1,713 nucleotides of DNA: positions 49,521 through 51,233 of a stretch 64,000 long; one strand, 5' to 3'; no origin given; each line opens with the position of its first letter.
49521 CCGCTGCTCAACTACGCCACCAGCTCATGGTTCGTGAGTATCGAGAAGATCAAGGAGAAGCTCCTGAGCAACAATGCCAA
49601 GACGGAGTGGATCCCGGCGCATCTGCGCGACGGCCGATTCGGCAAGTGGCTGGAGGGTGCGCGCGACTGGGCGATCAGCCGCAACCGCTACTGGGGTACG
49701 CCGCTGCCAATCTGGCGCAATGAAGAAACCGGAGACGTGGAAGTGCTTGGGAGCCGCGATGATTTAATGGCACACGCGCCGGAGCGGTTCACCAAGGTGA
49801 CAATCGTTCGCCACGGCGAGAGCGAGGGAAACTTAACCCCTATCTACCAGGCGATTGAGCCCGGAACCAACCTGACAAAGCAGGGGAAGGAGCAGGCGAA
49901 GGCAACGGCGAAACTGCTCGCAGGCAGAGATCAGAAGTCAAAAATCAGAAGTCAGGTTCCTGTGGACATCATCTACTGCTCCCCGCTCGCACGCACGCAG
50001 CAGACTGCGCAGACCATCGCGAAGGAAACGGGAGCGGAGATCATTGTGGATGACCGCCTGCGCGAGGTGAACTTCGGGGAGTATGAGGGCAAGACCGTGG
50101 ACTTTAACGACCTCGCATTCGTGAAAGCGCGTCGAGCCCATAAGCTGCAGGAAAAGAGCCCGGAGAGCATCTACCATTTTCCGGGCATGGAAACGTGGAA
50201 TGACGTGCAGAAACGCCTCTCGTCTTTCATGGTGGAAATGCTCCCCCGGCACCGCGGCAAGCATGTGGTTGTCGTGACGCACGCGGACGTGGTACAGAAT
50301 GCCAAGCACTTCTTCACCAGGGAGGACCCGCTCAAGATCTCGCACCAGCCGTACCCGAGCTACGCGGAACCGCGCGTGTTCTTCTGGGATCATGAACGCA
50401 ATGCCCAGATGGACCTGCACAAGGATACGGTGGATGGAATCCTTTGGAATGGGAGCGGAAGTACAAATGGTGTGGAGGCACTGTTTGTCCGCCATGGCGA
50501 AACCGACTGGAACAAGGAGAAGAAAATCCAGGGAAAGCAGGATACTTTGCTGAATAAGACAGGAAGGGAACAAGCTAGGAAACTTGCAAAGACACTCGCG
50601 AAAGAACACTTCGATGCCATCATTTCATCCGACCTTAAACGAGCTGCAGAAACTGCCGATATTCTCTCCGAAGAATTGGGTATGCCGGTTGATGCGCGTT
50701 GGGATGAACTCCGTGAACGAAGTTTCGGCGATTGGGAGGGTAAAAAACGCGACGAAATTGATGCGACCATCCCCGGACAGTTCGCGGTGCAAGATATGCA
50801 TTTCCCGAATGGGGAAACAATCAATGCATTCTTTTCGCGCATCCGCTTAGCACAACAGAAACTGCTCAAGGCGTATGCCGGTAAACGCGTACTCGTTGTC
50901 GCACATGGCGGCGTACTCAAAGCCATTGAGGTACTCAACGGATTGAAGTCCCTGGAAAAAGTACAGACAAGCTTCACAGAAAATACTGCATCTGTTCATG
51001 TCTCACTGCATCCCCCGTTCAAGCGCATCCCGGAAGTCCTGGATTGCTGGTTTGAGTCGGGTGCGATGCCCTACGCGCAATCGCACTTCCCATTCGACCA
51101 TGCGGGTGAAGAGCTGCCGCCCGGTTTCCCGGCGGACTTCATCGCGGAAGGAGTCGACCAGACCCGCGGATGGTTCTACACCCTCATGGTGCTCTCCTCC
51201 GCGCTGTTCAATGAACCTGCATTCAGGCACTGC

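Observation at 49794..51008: Isoleucyl-tRNA synthetase interrupted in-frame by two histidine-phosphatase (PGAM/CobC-like) domains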

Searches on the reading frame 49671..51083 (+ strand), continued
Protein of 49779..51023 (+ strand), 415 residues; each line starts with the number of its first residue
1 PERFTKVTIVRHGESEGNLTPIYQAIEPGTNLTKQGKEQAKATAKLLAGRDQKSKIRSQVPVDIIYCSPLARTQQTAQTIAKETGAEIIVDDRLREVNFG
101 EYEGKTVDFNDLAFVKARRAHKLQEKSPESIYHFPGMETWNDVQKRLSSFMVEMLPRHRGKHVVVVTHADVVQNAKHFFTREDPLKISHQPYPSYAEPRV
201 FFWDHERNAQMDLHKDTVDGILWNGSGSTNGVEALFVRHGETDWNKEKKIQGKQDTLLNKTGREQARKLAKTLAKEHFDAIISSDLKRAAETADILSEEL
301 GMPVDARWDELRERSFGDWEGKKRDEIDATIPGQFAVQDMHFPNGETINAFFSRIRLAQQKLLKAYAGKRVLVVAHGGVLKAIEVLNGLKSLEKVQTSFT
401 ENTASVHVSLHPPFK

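Call 67: find_homologous_proteins(query=P0386, max_evalue=1e-10)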
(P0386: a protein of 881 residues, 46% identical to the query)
Query P0386 (881 aa): 8000 proteins with E <= 1e-10 among 8000 candidates; the best 120 are listed.
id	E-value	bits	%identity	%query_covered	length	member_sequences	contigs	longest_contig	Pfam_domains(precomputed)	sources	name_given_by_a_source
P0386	0.0e+0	2065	100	100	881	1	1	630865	PF09334.18,PF08264.20,PF00133.29,PF10458.15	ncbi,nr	ncbi:valine--tRNA ligase [Candidatus Peribacteria bacterium]|nr:valine--tRNA ligase [Candidatus Peri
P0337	0.0e+0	1072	-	-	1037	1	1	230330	PF09334.18,PF08264.20,PF00133.29,PF10458.15,PF00300.28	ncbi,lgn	-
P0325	0.0e+0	1045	-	-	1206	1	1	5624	PF09334.18,PF08264.20,PF00133.29,PF10458.15,PF00300.28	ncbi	-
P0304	0.0e+0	1027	-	-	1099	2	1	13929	PF09334.18,PF08264.20,PF00133.29,PF10458.15,PF00300.28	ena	-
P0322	0.0e+0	1024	50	99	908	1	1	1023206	PF09334.18,PF08264.20,PF00133.29,PF10458.15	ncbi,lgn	-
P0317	0.0e+0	1019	51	100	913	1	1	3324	PF09334.18,PF08264.20,PF00133.29,PF10458.15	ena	-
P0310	0.0e+0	1019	-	-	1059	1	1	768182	PF09334.18,PF08264.20,PF00133.29,PF10458.15,PF00300.28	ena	-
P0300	0.0e+0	1012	-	-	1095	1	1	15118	PF09334.18,PF08264.20,PF00133.29,PF10458.15,PF00300.28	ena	-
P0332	0.0e+0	1012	61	51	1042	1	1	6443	PF09334.18,PF08264.20,PF00133.29,PF10458.15,PF00300.28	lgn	-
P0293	4.0e-298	1009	-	-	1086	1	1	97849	PF09334.18,PF08264.20,PF00133.29,PF10458.15,PF00300.28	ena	-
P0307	4.0e-297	1006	-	-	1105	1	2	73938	PF09334.18,PF08264.20,PF00133.29,PF10458.15,PF00300.28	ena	-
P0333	3.9e-296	1003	50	100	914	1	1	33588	PF09334.18,PF08264.20,PF00133.29,PF10458.15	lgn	-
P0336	2.1e-295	1000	51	99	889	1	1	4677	PF09334.18,PF08264.20,PF00133.29,PF10458.15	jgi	-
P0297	9.6e-295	998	-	-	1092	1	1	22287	PF09334.18,PF08264.20,PF00133.29,PF10458.15,PF00300.28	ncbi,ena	-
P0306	2.0e-294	997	-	-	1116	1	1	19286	PF09334.18,PF08264.20,PF00133.29,PF10458.15,PF00300.28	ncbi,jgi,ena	-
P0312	3.1e-294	996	-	-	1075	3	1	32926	PF09334.18,PF08264.20,PF00133.29,PF10458.15,PF00300.28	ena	-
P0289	4.2e-294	996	-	-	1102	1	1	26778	PF09334.18,PF08264.20,PF00133.29,PF10458.15,PF00300.28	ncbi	-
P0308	6.7e-294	995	-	-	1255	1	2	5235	PF09334.18,PF08264.20,PF00133.29,PF10458.15,PF00300.28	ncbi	-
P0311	1.0e-293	995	-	-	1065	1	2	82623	PF09334.18,PF08264.20,PF00133.29,PF10458.15,PF00300.28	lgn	-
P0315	1.4e-293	994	-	-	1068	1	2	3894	PF09334.18,PF08264.20,PF00133.29,PF10458.15,PF00300.28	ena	-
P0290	1.2e-292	991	-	-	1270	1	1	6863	PF09334.18,PF08264.20,PF00133.29,PF10458.15,PF00300.28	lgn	-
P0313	5.9e-292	989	-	-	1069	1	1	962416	PF09334.18,PF08264.20,PF00133.29,PF10458.15,PF00300.28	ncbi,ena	-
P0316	6.5e-292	989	-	-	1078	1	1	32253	PF09334.18,PF08264.20,PF00133.29,PF10458.15,PF00300.28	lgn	-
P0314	3.6e-291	986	-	-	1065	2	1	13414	PF09334.18,PF08264.20,PF00133.29,PF10458.15,PF00300.28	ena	-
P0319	5.9e-291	986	-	-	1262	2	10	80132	PF09334.18,PF08264.20,PF00133.29,PF10458.15,PF00300.28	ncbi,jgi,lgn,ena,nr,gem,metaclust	ncbi:class I tRNA ligase family protein [bacterium]|jgi:valyl-tRNA synthetase|nr:class I tRNA ligase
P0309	3.7e-290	983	-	-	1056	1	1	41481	PF09334.18,PF08264.20,PF00133.29,PF10458.15,PF00300.28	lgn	-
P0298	1.9e-289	981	-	-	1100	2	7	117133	PF09334.18,PF08264.20,PF00133.29,PF10458.15,PF00300.28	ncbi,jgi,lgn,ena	-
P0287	3.4e-288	976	-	-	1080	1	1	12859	PF09334.18,PF08264.20,PF00133.29,PF10458.15,PF00300.28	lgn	-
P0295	2.7e-285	967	-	-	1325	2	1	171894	PF09334.18,PF08264.20,PF00133.29,PF10458.15,PF00300.28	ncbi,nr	ncbi:class I tRNA ligase family protein [Candidatus Gracilibacteria bacterium]|nr:class I tRNA ligas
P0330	4.1e-285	966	-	-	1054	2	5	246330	PF09334.18,PF08264.20,PF00133.29,PF10458.15,PF00300.28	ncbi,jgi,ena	jgi:valyl-tRNA synthetase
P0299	9.9e-285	965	-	-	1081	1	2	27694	PF09334.18,PF08264.20,PF00133.29,PF10458.15,PF00300.28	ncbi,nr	ncbi:hypothetical protein CSB37_00050 [bacterium DOLZORAL124_38_8]|nr:MAG: hypothetical protein CSB3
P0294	1.9e-279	948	-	-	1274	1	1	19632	PF09334.18,PF08264.20,PF00133.29,PF10458.15,PF00300.28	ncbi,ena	-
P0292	4.7e-279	946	-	-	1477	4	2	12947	PF09334.18,PF08264.20,PF00133.29,PF10458.15,PF00300.28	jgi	jgi:valyl-tRNA synthetase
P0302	6.4e-279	946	-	-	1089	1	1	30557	PF09334.18,PF08264.20,PF00133.29,PF10458.15,PF00300.28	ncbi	-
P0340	9.3e-279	945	-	-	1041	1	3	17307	PF09334.18,PF08264.20,PF13603.13,PF00133.29,PF10458.15,PF00300.28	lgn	-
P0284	7.2e-278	942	-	-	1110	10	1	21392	PF09334.18,PF08264.20,PF00133.29,PF10458.15,PF00300.28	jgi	-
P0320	2.4e-277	941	-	-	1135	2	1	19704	PF09334.18,PF08264.20,PF00133.29,PF10458.15,PF00300.28,PF00216.27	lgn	-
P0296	4.5e-276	936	-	-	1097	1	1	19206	PF09334.18,PF08264.20,PF00133.29,PF10458.15,PF00300.28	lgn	-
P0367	3.0e-275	934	-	-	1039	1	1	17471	PF09334.18,PF08264.20,PF00133.29,PF10458.15,PF00300.28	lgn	-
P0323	7.5e-274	929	-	-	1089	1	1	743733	PF09334.18,PF08264.20,PF00133.29,PF10458.15,PF00300.28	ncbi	-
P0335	4.9e-273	926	-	-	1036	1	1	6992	PF09334.18,PF08264.20,PF13603.13,PF00133.29,PF10458.15,PF00300.28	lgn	-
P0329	5.9e-273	926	-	-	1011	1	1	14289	PF09334.18,PF08264.20,PF00133.29,PF00300.28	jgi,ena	-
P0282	1.4e-270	918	-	-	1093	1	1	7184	PF09334.18,PF01406.26,PF08264.20,PF00133.29,PF10458.15,PF00300.28,PF16326.11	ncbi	-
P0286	4.7e-269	913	-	-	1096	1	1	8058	PF09334.18,PF08264.20,PF00133.29,PF10458.15,PF00300.28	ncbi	-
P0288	5.4e-268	910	-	-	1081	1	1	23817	PF09334.18,PF08264.20,PF00133.29,PF10458.15,PF00300.28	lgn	-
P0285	1.0e-267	909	-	-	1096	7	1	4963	PF09334.18,PF01406.26,PF08264.20,PF00133.29,PF10458.15,PF00300.28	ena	-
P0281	2.3e-267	908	-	-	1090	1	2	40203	PF09334.18,PF08264.20,PF00133.29,PF10458.15,PF00300.28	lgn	-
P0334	1.2e-266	905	-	-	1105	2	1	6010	PF09334.18,PF08264.20,PF00133.29,PF10458.15,PF00300.28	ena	-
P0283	4.1e-266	903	-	-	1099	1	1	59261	PF09334.18,PF08264.20,PF00133.29,PF10458.15,PF00300.28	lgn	-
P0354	9.7e-266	902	-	-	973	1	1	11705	PF09334.18,PF08264.20,PF00133.29,PF10458.15,PF00300.28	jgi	-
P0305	2.4e-265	901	-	-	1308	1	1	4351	PF09334.18,PF08264.20,PF00133.29,PF00300.28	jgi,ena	-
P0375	1.3e-263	895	-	-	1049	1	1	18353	PF09334.18,PF08264.20,PF00133.29,PF10458.15,PF00300.28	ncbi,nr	ncbi:class I tRNA ligase family protein [Candidatus Peregrinibacteria bacterium]|nr:class I tRNA lig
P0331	3.8e-263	894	-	-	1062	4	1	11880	PF09334.18,PF08264.20,PF00133.29,PF10458.15,PF00300.28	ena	-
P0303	1.3e-258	879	-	-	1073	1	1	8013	PF09334.18,PF08264.20,PF13603.13,PF00133.29,PF10458.15,PF00300.28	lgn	-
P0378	4.0e-257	874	-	-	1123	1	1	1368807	PF09334.18,PF08264.20,PF00133.29,PF10458.15,PF00300.28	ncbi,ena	-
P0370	8.0e-257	873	-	-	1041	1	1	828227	PF09334.18,PF01406.26,PF08264.20,PF13603.13,PF00133.29,PF10458.15,PF00300.28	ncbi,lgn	-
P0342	3.1e-256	871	-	-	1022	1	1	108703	PF09334.18,PF08264.20,PF13603.13,PF00133.29,PF10458.15,PF00300.28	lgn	-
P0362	1.1e-255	869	-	-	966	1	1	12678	PF09334.18,PF08264.20,PF13603.13,PF00133.29,PF10458.15,PF00300.28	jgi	-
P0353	3.1e-252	857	-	-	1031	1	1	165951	PF09334.18,PF08264.20,PF13603.13,PF00133.29,PF10458.15,PF00300.28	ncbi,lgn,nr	ncbi:class I tRNA ligase family protein [Candidatus Gracilibacteria bacterium]|nr:class I tRNA ligas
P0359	5.8e-245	833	-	-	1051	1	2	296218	PF09334.18,PF08264.20,PF13603.13,PF00133.29,PF10458.15,PF00300.28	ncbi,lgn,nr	ncbi:class I tRNA ligase family protein [Candidatus Gracilibacteria bacterium]|nr:class I tRNA ligas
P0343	5.9e-239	814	-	-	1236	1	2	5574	PF09334.18,PF04480.19,PF08264.20,PF00133.29,PF10458.15,PF00300.28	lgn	-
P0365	1.2e-237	809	-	-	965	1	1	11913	PF09334.18,PF08264.20,PF13603.13,PF00133.29,PF10458.15,PF00300.28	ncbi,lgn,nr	ncbi:class I tRNA ligase family protein [Candidatus Gracilibacteria bacterium]|nr:class I tRNA ligas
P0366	5.3e-229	781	-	-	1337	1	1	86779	PF09334.18,PF08264.20,PF00133.29,PF10458.15,PF00300.28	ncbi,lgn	-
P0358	1.0e-227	776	-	-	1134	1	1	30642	PF09334.18,PF01406.26,PF08264.20,PF00133.29,PF10458.15,PF00300.28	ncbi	ncbi:MAG: class I tRNA ligase family protein [Candidatus Peregrinibacteria bacterium]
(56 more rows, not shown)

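Call 97: list_cluster_members(proteins=[P0214, P0162, P0133, P0130, P0131, P0134, P0223, P0183, P0147, P0165])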
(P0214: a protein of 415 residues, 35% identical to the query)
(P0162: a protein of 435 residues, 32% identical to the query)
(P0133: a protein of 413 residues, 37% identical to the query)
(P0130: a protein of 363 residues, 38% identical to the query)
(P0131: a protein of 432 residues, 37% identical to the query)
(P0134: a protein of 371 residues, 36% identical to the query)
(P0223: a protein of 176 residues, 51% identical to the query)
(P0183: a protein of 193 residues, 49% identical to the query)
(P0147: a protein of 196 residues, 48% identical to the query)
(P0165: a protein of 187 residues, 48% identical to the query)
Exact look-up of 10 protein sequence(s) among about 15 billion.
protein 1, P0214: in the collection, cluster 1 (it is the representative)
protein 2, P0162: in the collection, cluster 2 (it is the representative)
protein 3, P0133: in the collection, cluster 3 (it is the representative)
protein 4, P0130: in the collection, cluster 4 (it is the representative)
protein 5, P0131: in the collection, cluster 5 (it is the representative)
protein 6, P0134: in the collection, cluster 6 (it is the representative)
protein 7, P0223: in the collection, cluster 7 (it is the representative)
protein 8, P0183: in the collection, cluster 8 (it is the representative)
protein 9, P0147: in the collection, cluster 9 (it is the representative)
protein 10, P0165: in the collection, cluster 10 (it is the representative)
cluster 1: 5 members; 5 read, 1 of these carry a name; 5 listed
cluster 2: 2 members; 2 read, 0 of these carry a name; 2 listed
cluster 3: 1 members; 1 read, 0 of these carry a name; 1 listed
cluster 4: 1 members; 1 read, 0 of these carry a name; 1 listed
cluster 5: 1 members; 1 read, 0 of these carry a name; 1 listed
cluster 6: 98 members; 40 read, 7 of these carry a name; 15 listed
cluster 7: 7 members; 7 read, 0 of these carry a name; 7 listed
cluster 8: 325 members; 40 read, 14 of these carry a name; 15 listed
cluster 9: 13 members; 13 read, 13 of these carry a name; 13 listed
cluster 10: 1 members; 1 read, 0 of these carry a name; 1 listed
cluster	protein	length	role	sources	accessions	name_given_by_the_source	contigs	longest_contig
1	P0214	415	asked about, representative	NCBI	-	-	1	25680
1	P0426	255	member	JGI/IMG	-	broad specificity phosphatase PhoE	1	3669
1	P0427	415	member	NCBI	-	-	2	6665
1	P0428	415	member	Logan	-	-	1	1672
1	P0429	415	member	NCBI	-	-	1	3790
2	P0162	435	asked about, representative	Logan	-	-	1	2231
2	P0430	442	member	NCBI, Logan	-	-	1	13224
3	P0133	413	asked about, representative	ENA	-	-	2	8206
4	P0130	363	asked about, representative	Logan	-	-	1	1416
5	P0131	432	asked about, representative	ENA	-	-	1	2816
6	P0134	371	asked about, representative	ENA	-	-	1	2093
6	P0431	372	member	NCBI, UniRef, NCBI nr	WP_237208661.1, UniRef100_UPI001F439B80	histidine phosphatase family protein [Rothia nasimurium] | histidine phosphatase family protein n=1 Tax=Rothia nasimurium TaxID=85336 ...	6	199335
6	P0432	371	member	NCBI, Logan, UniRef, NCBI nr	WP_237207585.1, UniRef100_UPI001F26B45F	histidine phosphatase family protein [Rothia nasimurium] | histidine phosphatase family protein n=1 Tax=Rothia nasimurium TaxID=85336 ...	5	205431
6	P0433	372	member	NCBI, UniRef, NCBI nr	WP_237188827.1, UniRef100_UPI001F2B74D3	histidine phosphatase family protein [Rothia nasimurium] | histidine phosphatase family protein n=1 Tax=Rothia nasimurium TaxID=85336 ...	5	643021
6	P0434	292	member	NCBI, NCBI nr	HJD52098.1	MAG TPA: histidine phosphatase family protein, partial [Candidatus Rothia avistercoris] | histidine phosphatase family protein [Candidatus Rothia avistercoris]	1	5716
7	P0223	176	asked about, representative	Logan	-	-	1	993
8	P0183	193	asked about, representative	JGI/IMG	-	-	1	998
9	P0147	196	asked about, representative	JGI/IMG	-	broad specificity phosphatase PhoE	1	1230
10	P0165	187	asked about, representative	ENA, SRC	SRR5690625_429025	-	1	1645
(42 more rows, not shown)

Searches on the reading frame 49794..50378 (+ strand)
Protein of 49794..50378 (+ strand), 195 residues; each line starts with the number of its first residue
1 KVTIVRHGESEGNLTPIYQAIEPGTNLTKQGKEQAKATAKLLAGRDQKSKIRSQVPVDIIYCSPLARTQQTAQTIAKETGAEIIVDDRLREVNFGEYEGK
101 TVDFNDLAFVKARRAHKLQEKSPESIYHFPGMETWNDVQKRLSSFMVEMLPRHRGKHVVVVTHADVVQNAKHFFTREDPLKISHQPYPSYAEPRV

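Call 4: search_protein_families(library=ncbifam, proteins=[window:49794-50375:+], max_evalue=0.01)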
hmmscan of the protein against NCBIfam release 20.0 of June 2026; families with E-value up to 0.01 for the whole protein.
window:49794-50375:+ (194 aa): 17 families
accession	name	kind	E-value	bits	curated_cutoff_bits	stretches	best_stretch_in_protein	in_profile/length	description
NF038349.1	dPGM_arch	equivalog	8.4e-28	97.6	225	1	3-168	2-142/194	2,3-diphosphoglycerate-dependent phosphoglycerate mutase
TIGR03162.1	ribazole_cobC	equivalog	4e-25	88.3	162.9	1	2-170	1-151/176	alpha-ribazole phosphatase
NF005567.0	PRK07238.1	equivalog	3.6e-24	85.8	326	1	3-164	181-327/378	bifunctional RNase H/acid phosphatase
NF045917.1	PhserinePhPspA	equivalog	2.8e-23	82.7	350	1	1-165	3-152/211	phosphoserine phosphatase PspA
TIGR03848.1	MSMEG_4193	subfamily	1.3e-22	80.3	203.85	1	2-169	2-158/204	MSMEG_4193 family putative phosphomutase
NF011580.0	PRK15004.1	equivalog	8.9e-16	58.5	250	1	3-167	4-153/203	adenosylcobalamin/alpha-ribazole phosphatase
NF009994.0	PRK13463.1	equivalog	2.1e-14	53.8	277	1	2-168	5-156/203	phosphoserine phosphatase 1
NF002901.0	PRK03482.1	equivalog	1.4e-13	51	261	1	2-164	4-151/215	2,3-diphosphoglycerate-dependent phosphoglycerate mutase GpmB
NF002339.0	PRK01295.1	equivalog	2.9e-10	40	316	1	3-166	6-161/206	2,3-bisphosphoglycerate-dependent phosphoglycerate mutase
TIGR00249.1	sixA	equivalog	3.4e-09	36.7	74.5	1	2-80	3-68/154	phosphohistidine phosphatase SixA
TIGR01258.1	pgm_1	subfamily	2.4e-08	33.7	81.7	1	1-100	2-95/245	2,3-bisphosphoglycerate-dependent phosphoglycerate mutase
NF009993.0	PRK13462.1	equivalog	5.2e-08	32.8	226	1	3-166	9-150/203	acid phosphatase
NF010718.0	PRK14120.1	equivalog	1.1e-06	28.2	366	1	2-101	7-100/249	phosphoglyceromutase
NF010713.0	PRK14115.1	equivalog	1.5e-05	24.4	305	1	1-98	3-94/248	2,3-diphosphoglycerate-dependent phosphoglycerate mutase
NF010717.0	PRK14119.1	equivalog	9.3e-05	22.1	378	1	2-102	4-98/228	2,3-diphosphoglycerate-dependent phosphoglycerate mutase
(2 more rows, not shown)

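Call 21: search_solved_structures(query=window:49794-50378:+, max_evalue=0.00001, show_alignments=1)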
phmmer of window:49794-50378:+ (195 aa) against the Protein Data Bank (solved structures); distinct sequences matched with E-value up to 0.00001: 6.
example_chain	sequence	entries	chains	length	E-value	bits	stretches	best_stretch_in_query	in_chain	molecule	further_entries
4ij5_A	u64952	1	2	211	7.5e-15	58.6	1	1-164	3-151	Phosphoserine phosphatase 1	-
4ij6_A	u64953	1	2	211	1.8e-13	54.1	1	1-164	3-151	Phosphoserine phosphatase 1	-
1ebb_A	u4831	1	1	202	1.1e-09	41.8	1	4-181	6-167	PHOSPHATASE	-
1h2e_A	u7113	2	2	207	1.2e-09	41.7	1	4-181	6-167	PHOSPHATASE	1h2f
9mmh_A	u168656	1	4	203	1.1e-08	38.5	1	1-166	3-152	Phosphoglycerate mutase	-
5zkk_A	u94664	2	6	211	1.5e-06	31.6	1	1-165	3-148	Phosphoglycerate mutase family protein, putative | Phosphoglycerate mutase family protein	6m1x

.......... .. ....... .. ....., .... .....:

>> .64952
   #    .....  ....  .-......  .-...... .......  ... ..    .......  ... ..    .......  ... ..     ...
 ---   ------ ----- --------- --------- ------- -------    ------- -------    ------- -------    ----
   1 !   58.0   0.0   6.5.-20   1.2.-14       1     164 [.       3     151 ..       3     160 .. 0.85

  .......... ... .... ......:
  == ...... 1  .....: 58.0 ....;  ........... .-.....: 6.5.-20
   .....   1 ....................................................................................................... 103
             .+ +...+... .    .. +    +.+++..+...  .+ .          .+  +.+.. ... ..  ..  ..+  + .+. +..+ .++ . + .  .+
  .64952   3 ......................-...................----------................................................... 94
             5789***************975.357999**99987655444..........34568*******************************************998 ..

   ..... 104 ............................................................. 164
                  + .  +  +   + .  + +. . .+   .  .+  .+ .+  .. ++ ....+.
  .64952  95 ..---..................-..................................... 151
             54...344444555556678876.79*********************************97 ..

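Call 94: search_protein_families(library=padloc, proteins=[window:49794-50378:+], max_evalue=0.01)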
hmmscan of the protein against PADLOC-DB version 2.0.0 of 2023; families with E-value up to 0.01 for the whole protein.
window:49794-50378:+ (195 aa): 0 families
